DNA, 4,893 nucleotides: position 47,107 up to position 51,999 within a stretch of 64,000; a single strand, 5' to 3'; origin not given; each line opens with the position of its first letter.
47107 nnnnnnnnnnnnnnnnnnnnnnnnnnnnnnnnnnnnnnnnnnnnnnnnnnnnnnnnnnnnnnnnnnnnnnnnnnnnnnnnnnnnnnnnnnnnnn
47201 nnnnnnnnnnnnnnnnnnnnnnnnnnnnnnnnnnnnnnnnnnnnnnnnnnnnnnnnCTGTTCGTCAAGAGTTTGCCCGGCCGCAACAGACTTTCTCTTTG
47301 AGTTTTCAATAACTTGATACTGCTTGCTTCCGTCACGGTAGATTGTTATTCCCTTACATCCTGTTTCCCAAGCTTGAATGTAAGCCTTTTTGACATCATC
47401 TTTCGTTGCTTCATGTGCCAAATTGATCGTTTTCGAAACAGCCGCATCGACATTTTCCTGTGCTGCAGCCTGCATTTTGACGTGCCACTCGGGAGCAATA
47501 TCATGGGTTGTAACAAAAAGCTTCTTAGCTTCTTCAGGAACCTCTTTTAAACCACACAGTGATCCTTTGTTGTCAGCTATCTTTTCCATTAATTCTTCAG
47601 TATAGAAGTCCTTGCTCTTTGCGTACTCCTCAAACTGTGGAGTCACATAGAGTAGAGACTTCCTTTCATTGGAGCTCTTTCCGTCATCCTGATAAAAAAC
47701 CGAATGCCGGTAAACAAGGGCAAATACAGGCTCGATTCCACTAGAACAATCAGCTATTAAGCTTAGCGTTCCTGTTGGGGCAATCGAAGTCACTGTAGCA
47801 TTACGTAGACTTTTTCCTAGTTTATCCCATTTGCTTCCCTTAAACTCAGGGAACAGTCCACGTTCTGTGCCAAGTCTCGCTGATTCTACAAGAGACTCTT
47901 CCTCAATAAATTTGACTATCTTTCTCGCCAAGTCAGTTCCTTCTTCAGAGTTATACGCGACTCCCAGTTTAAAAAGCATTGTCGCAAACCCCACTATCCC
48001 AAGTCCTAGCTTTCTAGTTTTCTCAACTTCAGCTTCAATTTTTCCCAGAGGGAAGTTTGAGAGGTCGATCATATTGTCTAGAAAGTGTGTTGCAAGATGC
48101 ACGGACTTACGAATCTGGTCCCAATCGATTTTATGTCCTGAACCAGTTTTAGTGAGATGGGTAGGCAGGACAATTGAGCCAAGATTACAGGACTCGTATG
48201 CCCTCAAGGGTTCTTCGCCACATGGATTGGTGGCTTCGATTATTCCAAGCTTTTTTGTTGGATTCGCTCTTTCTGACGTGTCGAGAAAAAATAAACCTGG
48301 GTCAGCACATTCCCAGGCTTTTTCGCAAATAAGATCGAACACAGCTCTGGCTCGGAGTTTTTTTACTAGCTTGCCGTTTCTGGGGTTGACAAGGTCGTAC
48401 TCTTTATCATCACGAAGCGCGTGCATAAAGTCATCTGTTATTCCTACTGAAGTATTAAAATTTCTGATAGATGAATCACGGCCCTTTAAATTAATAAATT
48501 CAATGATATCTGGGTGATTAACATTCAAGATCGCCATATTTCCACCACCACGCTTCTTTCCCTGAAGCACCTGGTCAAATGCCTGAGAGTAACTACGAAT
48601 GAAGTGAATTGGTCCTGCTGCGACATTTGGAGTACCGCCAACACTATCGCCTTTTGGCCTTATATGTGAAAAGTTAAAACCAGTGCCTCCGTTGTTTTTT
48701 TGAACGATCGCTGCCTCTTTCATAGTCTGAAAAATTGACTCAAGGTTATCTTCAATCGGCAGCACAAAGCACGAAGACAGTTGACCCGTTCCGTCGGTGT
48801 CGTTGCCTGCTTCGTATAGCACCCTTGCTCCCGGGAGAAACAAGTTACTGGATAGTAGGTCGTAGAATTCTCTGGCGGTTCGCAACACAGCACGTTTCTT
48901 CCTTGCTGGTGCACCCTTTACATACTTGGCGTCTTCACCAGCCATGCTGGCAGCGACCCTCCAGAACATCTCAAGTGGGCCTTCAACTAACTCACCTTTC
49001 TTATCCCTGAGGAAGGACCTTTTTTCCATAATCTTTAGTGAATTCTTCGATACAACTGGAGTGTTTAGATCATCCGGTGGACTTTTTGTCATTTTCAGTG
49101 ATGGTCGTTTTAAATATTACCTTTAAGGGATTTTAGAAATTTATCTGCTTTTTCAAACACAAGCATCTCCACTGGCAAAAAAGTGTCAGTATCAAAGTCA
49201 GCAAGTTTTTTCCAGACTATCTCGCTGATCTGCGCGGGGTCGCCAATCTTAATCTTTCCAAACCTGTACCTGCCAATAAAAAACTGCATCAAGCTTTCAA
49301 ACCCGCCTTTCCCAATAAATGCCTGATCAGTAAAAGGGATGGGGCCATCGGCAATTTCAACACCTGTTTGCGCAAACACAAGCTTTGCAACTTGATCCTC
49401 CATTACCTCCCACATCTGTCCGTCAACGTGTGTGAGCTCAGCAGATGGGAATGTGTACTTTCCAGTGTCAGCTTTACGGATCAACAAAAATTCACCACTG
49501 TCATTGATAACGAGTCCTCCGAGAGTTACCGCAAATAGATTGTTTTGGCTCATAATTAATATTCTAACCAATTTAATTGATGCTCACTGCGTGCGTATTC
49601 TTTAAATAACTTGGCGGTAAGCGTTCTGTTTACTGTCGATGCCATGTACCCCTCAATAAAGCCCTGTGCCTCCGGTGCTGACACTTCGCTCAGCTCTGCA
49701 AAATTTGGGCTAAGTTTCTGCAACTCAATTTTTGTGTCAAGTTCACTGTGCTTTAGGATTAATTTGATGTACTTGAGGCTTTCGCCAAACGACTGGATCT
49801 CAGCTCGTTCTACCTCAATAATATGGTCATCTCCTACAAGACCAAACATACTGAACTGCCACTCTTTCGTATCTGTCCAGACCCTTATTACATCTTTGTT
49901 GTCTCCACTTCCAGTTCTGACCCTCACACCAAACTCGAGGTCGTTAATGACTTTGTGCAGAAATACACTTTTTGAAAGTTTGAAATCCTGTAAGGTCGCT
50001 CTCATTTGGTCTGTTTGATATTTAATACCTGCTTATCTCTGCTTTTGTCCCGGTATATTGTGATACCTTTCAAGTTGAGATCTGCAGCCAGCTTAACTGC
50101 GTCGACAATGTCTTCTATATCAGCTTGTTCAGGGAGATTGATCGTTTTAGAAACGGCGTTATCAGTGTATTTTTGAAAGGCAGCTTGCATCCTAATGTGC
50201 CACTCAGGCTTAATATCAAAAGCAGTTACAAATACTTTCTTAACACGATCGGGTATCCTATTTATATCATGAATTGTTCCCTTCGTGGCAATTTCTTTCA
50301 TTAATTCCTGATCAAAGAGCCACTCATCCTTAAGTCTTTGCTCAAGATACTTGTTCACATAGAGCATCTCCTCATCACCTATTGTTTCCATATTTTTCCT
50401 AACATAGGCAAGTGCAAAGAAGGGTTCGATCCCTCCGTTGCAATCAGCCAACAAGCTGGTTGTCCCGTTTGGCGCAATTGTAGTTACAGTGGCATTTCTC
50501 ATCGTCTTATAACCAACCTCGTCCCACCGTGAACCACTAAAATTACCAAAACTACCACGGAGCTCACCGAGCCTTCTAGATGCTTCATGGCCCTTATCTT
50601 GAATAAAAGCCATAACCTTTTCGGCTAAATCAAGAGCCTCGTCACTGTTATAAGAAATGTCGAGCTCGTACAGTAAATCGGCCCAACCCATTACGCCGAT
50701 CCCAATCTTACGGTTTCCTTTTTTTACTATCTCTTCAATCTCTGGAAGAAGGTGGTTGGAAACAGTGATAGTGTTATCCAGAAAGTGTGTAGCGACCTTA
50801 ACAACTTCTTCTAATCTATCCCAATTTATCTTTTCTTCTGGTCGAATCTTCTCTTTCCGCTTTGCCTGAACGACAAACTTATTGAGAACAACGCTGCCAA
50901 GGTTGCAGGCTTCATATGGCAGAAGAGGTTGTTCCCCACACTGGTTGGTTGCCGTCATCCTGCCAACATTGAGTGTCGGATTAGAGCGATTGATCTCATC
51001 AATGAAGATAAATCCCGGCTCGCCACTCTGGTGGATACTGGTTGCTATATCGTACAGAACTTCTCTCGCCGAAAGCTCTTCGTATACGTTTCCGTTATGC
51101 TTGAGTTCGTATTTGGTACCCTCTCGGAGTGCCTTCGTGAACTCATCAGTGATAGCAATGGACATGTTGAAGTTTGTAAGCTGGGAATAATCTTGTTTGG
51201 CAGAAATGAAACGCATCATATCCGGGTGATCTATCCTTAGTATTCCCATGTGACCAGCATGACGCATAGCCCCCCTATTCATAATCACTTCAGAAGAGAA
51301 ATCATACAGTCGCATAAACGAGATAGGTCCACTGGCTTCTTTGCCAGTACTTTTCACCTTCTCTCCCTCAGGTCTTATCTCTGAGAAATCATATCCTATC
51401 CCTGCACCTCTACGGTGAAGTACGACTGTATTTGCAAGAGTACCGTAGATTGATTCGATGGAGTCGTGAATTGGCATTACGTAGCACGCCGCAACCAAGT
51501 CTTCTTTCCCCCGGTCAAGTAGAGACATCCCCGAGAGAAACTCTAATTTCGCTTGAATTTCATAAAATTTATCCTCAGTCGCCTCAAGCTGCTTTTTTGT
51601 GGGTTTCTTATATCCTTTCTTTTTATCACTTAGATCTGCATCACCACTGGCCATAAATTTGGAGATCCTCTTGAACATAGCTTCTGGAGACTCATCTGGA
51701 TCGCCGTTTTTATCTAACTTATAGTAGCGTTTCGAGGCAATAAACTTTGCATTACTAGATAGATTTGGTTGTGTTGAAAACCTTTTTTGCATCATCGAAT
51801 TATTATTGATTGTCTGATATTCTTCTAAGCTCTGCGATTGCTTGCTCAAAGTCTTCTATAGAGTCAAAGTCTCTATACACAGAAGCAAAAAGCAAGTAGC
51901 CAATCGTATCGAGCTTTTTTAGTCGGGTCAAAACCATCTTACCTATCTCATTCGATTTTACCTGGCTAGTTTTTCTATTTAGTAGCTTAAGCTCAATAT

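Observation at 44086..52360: nrd locus with three complete class II RNR catalytic units, two fused head-to-tail in a 1668-aa polypeptide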

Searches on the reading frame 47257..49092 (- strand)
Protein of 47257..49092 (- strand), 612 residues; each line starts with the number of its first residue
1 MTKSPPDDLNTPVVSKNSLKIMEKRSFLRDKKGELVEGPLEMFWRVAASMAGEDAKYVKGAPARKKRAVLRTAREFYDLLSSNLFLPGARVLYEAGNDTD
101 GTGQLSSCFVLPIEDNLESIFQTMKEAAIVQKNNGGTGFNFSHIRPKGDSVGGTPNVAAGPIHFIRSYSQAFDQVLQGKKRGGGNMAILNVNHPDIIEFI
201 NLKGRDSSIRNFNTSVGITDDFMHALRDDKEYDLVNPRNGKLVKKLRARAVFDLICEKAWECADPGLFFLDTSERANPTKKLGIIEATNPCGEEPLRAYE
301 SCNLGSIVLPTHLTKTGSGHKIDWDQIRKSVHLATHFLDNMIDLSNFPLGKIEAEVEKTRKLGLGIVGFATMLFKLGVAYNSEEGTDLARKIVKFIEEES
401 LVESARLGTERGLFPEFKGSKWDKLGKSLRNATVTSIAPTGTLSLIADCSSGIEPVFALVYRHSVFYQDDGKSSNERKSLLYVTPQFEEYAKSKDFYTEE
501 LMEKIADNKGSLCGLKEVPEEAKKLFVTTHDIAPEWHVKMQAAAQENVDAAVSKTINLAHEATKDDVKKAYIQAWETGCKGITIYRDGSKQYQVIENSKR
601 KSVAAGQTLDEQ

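Call 23: search_solved_structures(query=window:47257-49092:-, show_alignments=2, max_evalue=1e-20)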
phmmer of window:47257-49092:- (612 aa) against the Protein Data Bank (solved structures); distinct sequences matched with E-value up to 1e-20: 18.
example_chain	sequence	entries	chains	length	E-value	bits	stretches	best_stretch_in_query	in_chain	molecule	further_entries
1xjk_A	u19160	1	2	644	9.3e-109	367.8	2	103-421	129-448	ribonucleotide reductase, B12-dependent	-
1xje_A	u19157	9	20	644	1.8e-108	366.9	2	103-421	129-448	ribonucleotide reductase, B12-dependent | Ribonucleoside-diphosphate reductase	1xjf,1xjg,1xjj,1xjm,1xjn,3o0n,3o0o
7b9p_A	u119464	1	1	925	1.5e-49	172.3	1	209-421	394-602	Vitamin B12-dependent ribonucleotide reductase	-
7b9q_A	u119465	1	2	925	1.5e-49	172.3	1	209-421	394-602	Vitamin B12-dependent ribonucleotide reductase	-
5im3_A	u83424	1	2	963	6e-47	163.7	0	239-423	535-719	Ribonucleoside-diphosphate reductase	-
7agj_A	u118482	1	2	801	6.6e-41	143.8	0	17-238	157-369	Ribonucleoside-diphosphate reductase subunit alpha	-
2wgh_A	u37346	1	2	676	9.2e-38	133.4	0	71-238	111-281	RIBONUCLEOSIDE-DIPHOSPHATE REDUCTASE LARGE SUBUNIT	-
6l3r_A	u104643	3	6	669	1.1e-37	133.2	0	71-238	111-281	Ribonucleoside-diphosphate reductase large subunit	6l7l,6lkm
3hnc_A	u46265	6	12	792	1.7e-37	132.5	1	71-424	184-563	Ribonucleoside-diphosphate reductase large subunit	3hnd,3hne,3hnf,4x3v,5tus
5d1y_A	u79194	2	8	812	2e-37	132.3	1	71-424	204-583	Ribonucleoside-diphosphate reductase large subunit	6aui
1zyz_A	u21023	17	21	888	2.1e-35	125.6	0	32-239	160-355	Ribonucleoside-diphosphate reductase large chain 1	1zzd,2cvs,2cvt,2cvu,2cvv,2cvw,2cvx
3s8a_A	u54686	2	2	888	3.6e-35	124.8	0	33-239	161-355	Ribonucleoside-diphosphate reductase large chain 1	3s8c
3tb9_A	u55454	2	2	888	7.7e-35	123.8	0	32-239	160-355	Ribonucleoside-diphosphate reductase large chain 1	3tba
1pem_A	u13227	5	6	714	1.2e-29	106.6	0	75-219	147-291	Ribonucleoside-diphosphate reductase 2 alpha chain | RIBONUCLEOSIDE-DIPHOSPHATE REDUCTASE 2 ALPHA SUBUNIT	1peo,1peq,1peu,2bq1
6dqw_A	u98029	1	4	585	2.1e-29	105.8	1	103-592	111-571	Ribonucleoside-diphosphate reductase, alpha chain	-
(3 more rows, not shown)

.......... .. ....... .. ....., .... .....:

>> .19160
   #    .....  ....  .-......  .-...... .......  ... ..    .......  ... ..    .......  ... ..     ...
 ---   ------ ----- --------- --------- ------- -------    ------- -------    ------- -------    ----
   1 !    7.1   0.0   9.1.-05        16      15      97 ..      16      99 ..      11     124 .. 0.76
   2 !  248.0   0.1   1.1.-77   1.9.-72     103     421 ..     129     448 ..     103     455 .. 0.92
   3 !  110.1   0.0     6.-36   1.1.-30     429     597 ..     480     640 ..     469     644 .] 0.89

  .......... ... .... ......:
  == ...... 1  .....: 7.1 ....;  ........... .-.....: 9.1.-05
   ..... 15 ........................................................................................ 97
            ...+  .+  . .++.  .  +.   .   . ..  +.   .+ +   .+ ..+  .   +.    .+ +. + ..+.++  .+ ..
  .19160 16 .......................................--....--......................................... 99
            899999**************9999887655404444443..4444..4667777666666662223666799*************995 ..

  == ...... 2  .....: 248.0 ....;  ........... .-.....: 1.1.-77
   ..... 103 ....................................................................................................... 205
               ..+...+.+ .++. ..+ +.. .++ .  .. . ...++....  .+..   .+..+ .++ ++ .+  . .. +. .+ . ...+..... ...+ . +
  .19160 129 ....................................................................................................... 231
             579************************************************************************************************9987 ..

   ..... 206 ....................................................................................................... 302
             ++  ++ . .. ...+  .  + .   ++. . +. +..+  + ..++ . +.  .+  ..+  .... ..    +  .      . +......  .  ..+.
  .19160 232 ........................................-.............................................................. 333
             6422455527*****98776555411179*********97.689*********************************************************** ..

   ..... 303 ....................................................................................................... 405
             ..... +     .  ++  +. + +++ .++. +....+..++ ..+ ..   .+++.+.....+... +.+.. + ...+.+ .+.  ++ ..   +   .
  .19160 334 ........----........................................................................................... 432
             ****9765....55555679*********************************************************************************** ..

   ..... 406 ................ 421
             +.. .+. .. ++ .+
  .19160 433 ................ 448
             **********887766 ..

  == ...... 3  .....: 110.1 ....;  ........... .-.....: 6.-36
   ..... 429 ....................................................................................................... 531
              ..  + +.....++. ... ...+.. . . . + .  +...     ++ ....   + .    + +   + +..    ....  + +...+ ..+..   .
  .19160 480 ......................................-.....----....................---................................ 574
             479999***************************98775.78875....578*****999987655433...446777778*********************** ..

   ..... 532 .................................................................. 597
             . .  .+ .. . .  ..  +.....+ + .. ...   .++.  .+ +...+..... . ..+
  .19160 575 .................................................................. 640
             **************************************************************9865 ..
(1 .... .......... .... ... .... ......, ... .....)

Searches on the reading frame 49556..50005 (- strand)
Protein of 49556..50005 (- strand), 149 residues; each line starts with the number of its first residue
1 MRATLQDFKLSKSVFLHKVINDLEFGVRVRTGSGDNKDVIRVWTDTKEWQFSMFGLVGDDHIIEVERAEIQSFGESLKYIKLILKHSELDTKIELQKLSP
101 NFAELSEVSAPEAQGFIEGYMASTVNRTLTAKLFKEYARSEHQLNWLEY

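Call 8: search_protein_families(library=pfam, proteins=[window:49556-50005:-], max_evalue=0.01)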
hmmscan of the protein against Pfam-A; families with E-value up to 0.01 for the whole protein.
window:49556-50005:- (149 aa): 0 families

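Call 9: search_protein_families(library=ncbifam, proteins=[window:49556-50005:-], max_evalue=0.01)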
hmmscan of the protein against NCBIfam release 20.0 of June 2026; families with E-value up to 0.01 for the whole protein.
window:49556-50005:- (149 aa): 0 families

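Call 45: search_protein_families(library=pfam, proteins=[window:49556-50005:-], max_evalue=10)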
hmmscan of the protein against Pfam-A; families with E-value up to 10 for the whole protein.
window:49556-50005:- (149 aa): 0 families

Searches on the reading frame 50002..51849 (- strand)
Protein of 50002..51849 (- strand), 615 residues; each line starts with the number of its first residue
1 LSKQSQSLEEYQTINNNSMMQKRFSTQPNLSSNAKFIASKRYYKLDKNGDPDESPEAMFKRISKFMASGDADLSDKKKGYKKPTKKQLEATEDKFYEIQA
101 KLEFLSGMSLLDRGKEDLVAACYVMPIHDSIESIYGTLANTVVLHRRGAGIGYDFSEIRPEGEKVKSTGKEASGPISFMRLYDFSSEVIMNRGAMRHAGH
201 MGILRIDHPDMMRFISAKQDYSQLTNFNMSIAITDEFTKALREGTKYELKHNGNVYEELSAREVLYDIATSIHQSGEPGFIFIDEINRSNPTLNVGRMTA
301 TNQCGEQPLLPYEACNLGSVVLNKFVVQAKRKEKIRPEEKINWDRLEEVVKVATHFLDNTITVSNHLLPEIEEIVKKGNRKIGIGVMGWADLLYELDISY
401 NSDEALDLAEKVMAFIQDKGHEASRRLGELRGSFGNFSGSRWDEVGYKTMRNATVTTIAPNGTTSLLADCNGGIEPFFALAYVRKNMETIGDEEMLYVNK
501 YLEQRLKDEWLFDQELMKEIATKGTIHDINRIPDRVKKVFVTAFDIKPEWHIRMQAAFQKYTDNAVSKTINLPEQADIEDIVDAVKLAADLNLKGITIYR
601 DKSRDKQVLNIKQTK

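Call 8: search_protein_families(library=pfam, proteins=[window:50002-51849:-], max_evalue=0.01)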
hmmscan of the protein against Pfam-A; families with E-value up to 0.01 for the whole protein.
window:50002-51849:- (615 aa): 4 families
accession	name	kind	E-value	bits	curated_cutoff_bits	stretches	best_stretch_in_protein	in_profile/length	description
PF02867.20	Ribonuc_red_lgC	-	2e-117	393.4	23.9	1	120-599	1-523/523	Ribonucleotide reductase, barrel domain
PF00317.26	Ribonuc_red_lgN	-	5e-05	23.7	28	1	31-105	4-63/77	Ribonucleotide reductase, all-alpha domain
PF21995.1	RNR-II_ins_dom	-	0.00069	20.3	27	0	153-181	71-99/107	B12-dependent ribonucleotide reductase, insertion domain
PF13597.11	NRDD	-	0.0029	16.8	26.2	0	254-426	214-403/562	Anaerobic ribonucleoside-triphosphate reductase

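Call 9: search_protein_families(library=ncbifam, proteins=[window:50002-51849:-], max_evalue=0.01)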
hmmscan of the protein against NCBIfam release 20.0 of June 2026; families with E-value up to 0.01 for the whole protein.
window:50002-51849:- (615 aa): 21 families
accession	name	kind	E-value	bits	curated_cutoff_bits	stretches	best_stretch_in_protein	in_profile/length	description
NF006417.0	PRK08665.1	equivalog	5.2e-217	722.7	961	1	22-614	4-578/759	vitamin B12-dependent ribonucleotide reductase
NF005010.0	PRK06406.1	subfamily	1.1e-173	579.5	1125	1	85-611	213-727/771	vitamin B12-dependent ribonucleotide reductase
TIGR02504.1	NrdJ_Z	equivalog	4.7e-172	573.7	399.95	1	38-609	5-606/606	adenosylcobalamin-dependent ribonucleoside-diphosphate reductase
NF006207.0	PRK08332.1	equivalog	5e-92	309.1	2400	2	301-612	1239-1565/1684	vitamin B12-dependent ribonucleotide reductase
TIGR02506.1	NrdE_NrdA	equivalog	8.9e-86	288.7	341.05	3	248-444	235-429/616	ribonucleoside-diphosphate reductase subunit alpha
NF005122.0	PRK06556.1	equivalog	6.8e-85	285.5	859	3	449-614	540-713/960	vitamin B12-dependent ribonucleotide reductase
NF005401.0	PRK06948.1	subfamily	3.3e-68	230.8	906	1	117-609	84-591/604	ribonucleotide reductase-like protein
NF006577.0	PRK09102.1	equivalog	7.1e-65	219.4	620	1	89-607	59-575/604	ribonucleoside-diphosphate reductase subunit alpha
NF005991.0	PRK08115.1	equivalog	1.6e-62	211.7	854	3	254-443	428-609/858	vitamin B12-dependent ribonucleotide reductase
NF005101.0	PRK06539.1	equivalog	2e-61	208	988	3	255-444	392-574/822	ribonucleoside-diphosphate reductase subunit alpha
NF005544.0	PRK07207.1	equivalog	5.7e-58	196.5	965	3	247-444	528-722/965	ribonucleoside-diphosphate reductase subunit alpha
NF005736.0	PRK07562.1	equivalog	9.2e-53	179.2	1737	4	226-438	396-601/1222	vitamin B12-dependent ribonucleotide reductase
NF009029.0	PRK12365.1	equivalog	1.1e-50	172.6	1350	3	251-444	618-804/1046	ribonucleoside-diphosphate reductase subunit alpha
TIGR02510.1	NrdE-prime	equivalog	4.3e-38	131.2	602.25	1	87-596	53-533/560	ribonucleoside-diphosphate reductase subunit alpha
NF006279.0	PRK08447.1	equivalog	2.1e-35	122.3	1082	3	40-222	147-315/789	ribonucleoside-diphosphate reductase subunit alpha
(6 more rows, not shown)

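Call 41: find_homologous_proteins(query=window:50002-51849:-, max_evalue=1e-30)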
Query window:50002-51849:- (615 aa): 7999 proteins with E <= 1e-30 among 8000 candidates; the best 120 are listed.
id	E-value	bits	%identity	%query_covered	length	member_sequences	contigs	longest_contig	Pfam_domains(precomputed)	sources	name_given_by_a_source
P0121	0.0e+0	1352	100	97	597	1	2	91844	PF02867.21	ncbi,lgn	ncbi:MAG: adenosylcobalamin-dependent ribonucleoside-diphosphate reductase [Candidatus Dojkabacteria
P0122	0.0e+0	1058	76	97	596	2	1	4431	PF02867.21,PF00317.27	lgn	-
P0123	0.0e+0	1047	75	97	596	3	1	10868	PF02867.21,PF00317.27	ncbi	-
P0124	0.0e+0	1041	75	97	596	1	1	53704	PF02867.21,PF00317.27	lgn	-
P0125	0.0e+0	1041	75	96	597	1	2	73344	PF02867.21,PF00317.27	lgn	-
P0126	0.0e+0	1037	76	97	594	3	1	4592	PF02867.21,PF00317.27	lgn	-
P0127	0.0e+0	1018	74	97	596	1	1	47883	PF02867.21,PF00317.27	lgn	-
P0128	0.0e+0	1015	75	96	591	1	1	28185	PF02867.21,PF00317.27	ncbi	-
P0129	2.3e-297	1005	74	95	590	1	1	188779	PF02867.21,PF00317.27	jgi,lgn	jgi:ribonucleoside-diphosphate reductase alpha chain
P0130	9.2e-297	1003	73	97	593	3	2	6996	PF02867.21,PF00317.27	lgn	-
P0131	1.7e-296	1003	73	97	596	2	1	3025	PF02867.21,PF00317.27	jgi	jgi:ribonucleoside-diphosphate reductase alpha chain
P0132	3.2e-296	1002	73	97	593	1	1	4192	PF02867.21,PF00317.27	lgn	-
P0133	3.4e-296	1002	73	97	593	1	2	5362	PF02867.21,PF00317.27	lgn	-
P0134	1.2e-295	1000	72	96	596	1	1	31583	PF02867.21,PF00317.27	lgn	-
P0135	8.2e-293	990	73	95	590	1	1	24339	PF02867.21,PF00317.27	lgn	-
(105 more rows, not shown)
